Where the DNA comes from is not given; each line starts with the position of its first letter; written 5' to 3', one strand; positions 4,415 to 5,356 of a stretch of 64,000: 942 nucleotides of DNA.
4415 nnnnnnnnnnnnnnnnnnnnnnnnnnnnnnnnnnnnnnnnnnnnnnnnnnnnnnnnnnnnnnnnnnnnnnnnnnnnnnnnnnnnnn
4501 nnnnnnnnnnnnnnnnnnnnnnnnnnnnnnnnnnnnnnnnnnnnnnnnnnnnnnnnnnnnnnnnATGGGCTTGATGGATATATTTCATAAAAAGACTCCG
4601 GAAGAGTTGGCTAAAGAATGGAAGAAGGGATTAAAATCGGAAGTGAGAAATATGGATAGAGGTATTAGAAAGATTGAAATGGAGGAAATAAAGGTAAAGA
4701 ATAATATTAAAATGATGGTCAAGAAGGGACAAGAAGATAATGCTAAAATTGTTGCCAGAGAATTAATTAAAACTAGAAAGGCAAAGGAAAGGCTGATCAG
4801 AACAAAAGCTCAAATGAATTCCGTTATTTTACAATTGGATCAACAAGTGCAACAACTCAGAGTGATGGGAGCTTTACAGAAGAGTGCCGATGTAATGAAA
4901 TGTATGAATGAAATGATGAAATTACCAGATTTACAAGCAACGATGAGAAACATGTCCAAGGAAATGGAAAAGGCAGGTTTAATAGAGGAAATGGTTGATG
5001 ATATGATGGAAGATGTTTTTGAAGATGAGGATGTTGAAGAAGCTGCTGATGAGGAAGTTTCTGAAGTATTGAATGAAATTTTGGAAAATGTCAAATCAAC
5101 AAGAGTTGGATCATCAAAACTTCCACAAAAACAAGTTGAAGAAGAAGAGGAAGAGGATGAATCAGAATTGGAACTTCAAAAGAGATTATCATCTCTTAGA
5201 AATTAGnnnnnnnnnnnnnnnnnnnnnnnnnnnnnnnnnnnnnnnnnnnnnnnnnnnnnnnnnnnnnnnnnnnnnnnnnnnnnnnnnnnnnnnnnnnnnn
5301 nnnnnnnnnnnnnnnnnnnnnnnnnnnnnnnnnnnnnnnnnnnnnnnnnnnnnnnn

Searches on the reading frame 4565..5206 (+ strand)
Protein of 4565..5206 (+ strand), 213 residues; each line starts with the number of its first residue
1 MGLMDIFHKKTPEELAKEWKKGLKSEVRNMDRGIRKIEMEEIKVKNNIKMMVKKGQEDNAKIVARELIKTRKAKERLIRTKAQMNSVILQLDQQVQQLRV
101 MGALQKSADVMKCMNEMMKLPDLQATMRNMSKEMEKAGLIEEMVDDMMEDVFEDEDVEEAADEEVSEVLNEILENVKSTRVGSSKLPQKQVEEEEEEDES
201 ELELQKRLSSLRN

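Call 78: search_protein_families(library=pfam, proteins=[window:4565-5206:+], max_evalue=0.001)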
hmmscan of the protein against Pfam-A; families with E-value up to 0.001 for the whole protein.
window:4565-5206:+ (213 aa): 1 family
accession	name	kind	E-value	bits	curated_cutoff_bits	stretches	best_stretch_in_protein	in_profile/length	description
PF03357.26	Snf7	-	2.5e-29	102.5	27.3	1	18-182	1-159/171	Snf7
